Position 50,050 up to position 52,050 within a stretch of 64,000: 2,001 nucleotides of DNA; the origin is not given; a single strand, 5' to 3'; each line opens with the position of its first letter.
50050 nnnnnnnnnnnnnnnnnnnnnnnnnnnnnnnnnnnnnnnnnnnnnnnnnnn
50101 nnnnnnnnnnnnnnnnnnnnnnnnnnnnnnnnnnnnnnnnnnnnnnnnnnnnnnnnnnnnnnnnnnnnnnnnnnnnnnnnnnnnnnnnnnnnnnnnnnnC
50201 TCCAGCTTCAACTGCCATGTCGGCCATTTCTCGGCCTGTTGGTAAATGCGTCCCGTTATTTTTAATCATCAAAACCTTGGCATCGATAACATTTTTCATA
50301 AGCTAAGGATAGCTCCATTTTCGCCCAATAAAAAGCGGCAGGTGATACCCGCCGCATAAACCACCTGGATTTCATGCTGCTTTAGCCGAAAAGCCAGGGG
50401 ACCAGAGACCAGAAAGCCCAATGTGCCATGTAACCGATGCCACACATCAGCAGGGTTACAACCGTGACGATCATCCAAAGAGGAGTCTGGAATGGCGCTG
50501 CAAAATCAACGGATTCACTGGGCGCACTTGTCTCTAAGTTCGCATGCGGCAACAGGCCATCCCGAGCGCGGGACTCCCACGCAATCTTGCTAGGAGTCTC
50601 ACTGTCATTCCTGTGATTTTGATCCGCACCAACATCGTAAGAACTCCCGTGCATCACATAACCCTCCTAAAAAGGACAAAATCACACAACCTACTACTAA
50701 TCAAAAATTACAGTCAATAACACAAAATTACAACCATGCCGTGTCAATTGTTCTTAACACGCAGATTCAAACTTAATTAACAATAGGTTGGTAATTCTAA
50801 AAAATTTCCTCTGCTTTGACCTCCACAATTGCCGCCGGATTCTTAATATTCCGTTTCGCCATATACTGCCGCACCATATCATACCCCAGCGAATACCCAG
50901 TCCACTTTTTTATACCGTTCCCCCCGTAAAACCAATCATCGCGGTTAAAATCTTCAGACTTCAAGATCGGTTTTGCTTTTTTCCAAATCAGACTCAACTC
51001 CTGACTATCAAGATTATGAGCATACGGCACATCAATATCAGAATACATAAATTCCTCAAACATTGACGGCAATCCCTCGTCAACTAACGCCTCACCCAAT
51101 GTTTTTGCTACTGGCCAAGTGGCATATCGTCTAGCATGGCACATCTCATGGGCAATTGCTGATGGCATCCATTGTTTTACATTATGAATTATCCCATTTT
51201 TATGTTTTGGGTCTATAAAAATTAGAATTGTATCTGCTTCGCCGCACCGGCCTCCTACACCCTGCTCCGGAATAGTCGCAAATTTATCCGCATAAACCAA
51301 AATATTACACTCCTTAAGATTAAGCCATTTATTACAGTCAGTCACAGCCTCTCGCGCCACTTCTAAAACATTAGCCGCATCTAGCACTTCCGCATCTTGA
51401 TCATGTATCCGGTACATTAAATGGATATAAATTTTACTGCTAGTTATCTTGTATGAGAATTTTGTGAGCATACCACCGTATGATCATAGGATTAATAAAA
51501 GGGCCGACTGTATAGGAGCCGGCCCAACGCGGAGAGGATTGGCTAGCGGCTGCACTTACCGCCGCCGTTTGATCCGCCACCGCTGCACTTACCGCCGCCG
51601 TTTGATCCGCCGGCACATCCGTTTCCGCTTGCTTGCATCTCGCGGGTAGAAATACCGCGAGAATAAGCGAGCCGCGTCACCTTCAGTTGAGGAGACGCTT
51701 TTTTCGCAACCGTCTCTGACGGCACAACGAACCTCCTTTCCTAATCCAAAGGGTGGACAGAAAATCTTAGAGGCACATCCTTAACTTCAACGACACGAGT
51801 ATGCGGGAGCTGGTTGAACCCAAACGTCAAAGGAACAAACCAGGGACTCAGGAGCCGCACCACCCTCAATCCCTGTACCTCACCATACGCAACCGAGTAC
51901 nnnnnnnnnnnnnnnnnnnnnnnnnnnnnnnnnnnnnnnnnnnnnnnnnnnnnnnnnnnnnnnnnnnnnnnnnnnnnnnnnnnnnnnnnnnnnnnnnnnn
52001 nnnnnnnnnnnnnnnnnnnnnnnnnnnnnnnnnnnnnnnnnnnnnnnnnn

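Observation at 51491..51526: Hairpin plus T-run immediately after the precursor gene, inside the operon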

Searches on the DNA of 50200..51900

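Call 46: search_rna_families(source=window, start=50200, end=51900, threshold=evalue, max_evalue=1)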
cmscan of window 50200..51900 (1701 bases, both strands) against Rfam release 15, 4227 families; matches with E-value up to 1: 0.
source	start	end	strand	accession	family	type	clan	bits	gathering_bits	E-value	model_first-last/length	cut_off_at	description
